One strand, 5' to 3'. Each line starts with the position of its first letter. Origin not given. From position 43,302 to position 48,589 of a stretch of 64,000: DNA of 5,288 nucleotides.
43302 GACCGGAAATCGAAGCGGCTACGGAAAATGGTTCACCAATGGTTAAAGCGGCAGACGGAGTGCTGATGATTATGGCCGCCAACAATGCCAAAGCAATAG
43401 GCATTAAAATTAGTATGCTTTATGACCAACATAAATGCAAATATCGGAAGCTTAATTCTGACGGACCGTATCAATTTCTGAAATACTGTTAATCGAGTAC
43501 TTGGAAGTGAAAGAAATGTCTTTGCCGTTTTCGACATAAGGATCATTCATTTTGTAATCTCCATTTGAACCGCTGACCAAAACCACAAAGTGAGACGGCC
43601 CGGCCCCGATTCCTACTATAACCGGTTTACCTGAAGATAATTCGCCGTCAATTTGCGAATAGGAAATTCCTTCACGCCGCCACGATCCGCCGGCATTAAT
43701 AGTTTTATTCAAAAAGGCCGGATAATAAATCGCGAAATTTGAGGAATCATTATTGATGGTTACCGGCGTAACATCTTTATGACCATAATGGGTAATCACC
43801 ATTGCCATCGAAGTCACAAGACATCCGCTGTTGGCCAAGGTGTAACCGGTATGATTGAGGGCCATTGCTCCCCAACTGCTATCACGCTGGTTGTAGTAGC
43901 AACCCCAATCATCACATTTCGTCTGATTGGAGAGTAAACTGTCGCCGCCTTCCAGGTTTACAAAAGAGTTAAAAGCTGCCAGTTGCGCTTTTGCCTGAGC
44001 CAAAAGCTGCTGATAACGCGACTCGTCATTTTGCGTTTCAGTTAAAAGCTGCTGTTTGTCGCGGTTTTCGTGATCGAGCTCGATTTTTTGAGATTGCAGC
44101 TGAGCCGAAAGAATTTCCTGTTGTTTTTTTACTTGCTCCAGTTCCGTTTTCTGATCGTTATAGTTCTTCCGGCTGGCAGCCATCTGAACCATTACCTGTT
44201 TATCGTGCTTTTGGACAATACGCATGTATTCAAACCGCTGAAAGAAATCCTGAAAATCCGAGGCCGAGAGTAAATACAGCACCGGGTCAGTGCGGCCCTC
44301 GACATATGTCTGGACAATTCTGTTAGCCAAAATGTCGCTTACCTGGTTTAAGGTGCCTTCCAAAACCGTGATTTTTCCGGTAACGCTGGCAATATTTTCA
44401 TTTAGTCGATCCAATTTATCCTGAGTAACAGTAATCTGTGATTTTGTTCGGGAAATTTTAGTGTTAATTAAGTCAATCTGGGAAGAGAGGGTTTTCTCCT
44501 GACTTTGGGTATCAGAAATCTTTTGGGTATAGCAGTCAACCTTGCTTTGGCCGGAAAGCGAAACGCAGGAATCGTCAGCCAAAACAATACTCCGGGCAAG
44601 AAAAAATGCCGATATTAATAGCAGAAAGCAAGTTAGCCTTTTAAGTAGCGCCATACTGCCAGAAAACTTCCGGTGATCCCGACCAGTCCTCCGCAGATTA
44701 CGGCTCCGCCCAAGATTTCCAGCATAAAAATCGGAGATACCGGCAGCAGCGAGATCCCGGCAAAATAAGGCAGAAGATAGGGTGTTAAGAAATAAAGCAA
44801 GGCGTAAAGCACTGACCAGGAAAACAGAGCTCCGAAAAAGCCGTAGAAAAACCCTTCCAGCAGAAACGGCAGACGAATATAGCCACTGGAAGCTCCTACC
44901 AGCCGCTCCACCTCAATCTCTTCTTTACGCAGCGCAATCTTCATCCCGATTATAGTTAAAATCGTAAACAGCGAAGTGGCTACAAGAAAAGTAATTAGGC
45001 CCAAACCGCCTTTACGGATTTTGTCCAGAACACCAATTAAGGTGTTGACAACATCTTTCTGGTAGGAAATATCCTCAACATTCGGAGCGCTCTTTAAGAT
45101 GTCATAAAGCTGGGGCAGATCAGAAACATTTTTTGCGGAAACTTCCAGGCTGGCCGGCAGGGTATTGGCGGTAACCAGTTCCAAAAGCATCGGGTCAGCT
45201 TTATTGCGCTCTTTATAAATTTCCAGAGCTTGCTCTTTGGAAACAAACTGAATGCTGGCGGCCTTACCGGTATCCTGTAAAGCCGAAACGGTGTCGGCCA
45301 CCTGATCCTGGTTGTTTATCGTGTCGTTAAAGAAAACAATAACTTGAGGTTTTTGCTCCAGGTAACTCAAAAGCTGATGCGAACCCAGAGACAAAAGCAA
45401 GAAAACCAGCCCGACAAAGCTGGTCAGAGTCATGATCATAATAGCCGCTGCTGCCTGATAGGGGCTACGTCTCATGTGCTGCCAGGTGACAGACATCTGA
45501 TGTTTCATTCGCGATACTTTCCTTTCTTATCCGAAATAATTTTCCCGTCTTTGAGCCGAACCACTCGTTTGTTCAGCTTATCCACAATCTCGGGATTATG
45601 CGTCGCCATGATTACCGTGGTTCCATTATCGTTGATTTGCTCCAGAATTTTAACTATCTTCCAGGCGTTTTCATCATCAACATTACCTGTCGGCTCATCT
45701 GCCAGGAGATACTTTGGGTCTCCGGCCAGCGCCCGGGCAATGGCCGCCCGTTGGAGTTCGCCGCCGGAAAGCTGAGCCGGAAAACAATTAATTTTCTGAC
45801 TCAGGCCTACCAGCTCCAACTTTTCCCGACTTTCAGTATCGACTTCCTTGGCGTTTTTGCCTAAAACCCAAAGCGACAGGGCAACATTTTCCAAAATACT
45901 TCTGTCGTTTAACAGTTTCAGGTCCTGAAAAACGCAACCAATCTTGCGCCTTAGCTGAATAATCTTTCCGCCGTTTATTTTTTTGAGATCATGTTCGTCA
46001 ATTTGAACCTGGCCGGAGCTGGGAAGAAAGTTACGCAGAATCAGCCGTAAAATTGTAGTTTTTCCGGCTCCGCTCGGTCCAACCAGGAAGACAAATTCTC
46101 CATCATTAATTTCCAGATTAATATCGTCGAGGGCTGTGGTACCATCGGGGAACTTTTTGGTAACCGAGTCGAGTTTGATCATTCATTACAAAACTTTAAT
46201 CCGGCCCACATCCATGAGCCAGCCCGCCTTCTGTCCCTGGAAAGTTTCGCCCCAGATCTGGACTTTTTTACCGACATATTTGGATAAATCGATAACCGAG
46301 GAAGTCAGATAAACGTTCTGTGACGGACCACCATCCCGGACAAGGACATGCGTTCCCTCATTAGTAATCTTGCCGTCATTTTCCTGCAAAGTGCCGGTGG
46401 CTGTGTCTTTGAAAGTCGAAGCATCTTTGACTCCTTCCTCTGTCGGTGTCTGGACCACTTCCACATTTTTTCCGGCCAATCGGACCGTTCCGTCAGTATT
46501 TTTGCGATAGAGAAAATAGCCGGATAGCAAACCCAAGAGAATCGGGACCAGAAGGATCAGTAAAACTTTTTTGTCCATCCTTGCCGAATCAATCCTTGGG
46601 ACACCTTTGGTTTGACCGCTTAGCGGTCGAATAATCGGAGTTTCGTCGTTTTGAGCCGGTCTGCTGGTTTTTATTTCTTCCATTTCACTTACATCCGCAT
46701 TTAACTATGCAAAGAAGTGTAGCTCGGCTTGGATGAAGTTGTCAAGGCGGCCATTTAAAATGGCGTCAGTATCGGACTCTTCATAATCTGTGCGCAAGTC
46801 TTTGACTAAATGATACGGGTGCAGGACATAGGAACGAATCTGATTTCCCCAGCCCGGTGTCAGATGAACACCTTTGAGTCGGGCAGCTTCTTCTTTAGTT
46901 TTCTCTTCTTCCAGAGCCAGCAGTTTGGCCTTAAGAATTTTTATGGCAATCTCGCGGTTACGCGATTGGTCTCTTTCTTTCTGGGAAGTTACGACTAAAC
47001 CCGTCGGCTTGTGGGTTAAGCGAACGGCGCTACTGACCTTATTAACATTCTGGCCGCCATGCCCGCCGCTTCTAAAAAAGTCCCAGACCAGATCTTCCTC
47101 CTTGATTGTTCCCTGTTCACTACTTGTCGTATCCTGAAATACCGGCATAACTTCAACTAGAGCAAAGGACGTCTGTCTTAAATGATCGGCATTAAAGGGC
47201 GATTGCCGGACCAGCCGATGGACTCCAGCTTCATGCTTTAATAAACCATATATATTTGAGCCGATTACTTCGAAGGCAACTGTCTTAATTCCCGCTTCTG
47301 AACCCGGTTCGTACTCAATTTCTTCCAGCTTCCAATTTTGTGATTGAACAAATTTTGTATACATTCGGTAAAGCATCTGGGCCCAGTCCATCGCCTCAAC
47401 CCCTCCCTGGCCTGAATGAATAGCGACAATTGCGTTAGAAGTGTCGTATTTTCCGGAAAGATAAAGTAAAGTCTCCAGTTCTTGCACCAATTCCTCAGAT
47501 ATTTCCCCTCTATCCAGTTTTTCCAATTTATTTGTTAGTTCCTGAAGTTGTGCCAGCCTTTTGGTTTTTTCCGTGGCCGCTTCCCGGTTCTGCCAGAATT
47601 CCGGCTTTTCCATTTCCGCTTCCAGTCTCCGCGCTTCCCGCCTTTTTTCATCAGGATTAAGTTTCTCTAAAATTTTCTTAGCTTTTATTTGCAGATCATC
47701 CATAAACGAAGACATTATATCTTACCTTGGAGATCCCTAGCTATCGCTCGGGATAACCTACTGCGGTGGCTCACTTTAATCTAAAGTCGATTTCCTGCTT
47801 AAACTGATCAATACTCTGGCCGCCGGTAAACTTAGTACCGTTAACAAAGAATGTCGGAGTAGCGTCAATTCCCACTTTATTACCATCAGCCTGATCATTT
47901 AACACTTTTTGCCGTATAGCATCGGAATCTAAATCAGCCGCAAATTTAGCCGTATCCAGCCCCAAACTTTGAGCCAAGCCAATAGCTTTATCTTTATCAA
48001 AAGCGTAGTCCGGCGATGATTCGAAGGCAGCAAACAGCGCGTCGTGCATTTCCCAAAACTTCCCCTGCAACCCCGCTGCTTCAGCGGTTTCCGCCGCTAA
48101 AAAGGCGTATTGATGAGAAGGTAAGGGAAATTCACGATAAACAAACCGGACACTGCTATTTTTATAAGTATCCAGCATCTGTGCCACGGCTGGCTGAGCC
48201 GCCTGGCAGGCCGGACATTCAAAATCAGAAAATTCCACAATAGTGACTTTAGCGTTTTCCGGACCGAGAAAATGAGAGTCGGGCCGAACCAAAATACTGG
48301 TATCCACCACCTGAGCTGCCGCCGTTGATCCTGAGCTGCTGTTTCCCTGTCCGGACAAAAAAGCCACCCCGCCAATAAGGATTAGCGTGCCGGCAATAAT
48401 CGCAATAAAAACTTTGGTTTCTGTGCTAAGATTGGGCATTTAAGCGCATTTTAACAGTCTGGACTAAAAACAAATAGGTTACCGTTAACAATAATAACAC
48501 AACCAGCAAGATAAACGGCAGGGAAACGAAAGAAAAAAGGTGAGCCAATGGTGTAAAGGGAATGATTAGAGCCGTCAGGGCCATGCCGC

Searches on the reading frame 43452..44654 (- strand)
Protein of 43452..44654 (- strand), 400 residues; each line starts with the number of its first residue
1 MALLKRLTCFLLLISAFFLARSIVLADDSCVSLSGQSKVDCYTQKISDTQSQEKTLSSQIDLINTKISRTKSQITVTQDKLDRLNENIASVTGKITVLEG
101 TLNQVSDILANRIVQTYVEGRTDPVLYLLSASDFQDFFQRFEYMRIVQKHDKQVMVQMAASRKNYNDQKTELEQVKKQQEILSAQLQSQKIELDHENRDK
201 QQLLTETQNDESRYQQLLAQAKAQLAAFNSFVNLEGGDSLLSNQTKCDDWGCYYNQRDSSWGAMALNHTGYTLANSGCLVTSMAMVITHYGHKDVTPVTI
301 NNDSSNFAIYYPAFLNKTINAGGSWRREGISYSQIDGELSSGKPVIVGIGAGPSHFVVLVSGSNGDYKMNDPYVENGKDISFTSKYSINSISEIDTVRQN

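Call 43: search_protein_families(library=pfam, proteins=[window:43452-44654:-], max_evalue=0.00001)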
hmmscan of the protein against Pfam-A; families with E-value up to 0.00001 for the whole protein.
window:43452-44654:- (400 aa): 2 families
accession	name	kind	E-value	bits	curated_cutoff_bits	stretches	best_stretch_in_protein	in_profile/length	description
PF13529.12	Peptidase_C39_2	-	1.6e-08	35.7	24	1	253-373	5-143/143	Peptidase_C39 like family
PF24568.1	CC_PcsB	-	7.4e-07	29.4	27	1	95-164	1-71/75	Peptidoglycan hydrolase PcsB, coiled-coil domain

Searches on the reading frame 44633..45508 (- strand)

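Call 43: search_protein_families(library=pfam, proteins=[window:44633-45508:-], max_evalue=0.00001)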
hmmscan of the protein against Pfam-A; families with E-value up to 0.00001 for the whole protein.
window:44633-45508:- (291 aa): 2 families
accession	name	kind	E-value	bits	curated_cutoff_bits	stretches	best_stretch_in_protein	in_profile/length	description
PF18075.7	FtsX_ECD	-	1.6e-14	54.7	23.5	1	55-147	2-96/96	FtsX extracellular domain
PF02687.27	FtsX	-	5.2e-09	36.6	25.5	1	171-286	3-117/120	FtsX-like permease C-terminal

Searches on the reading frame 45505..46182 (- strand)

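Call 43: search_protein_families(library=pfam, proteins=[window:45505-46182:-], max_evalue=0.00001)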
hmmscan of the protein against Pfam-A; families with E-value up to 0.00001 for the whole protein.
window:45505-46182:- (225 aa): 3 families
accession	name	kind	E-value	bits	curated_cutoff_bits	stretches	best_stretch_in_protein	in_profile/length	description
PF00005.33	ABC_tran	-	4.4e-34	118.5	25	1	18-165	1-136/137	ABC transporter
PF13304.12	AAA_21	-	2.6e-08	34.7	27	0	30-52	1-25/304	AAA domain, putative AbiEii toxin, Type IV TA system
PF02463.25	SMC_N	-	3.1e-06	27.2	40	0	28-206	24-208/220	RecF/RecN/SMC N terminal domain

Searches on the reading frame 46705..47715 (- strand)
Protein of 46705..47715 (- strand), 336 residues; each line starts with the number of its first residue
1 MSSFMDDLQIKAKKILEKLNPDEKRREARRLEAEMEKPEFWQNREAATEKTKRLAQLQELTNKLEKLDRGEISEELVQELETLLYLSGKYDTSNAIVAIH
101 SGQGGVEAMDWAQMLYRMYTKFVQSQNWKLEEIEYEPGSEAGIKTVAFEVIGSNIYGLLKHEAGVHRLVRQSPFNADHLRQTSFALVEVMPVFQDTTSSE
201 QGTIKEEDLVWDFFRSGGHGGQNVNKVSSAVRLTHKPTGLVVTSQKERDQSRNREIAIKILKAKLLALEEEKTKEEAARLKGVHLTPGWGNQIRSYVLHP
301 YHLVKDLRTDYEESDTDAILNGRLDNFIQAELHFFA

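Call 44: search_protein_families(library=pfam, proteins=[window:46705-47715:-], max_evalue=0.00001)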
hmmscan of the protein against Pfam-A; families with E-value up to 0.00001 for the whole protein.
window:46705-47715:- (336 aa): 2 families
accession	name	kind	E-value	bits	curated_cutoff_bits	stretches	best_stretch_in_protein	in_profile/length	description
PF03462.23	PCRF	-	8.3e-44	150.2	24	1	74-187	81-194/194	PCRF domain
PF00472.26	RF-1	-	7.7e-36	123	35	1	202-308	5-116/116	RF-1 domain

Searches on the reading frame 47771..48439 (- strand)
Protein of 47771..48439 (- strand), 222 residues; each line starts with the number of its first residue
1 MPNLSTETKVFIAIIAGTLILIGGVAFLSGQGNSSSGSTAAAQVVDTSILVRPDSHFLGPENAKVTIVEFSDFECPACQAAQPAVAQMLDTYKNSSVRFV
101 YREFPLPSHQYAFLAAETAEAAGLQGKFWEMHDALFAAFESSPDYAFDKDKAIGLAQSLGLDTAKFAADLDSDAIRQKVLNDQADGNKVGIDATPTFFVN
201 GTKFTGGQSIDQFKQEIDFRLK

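Call 44: search_protein_families(library=pfam, proteins=[window:47771-48439:-], max_evalue=0.00001)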
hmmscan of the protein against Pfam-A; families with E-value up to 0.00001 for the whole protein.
window:47771-48439:- (222 aa): 2 families
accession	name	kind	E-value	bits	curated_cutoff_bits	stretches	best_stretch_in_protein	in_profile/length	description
PF13462.12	Thioredoxin_4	-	1.4e-30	107.1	23.2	1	54-218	4-164/165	Thioredoxin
PF01323.26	DSBA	-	1.1e-20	74.6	25.6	1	66-217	1-190/191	DSBA-like thioredoxin domain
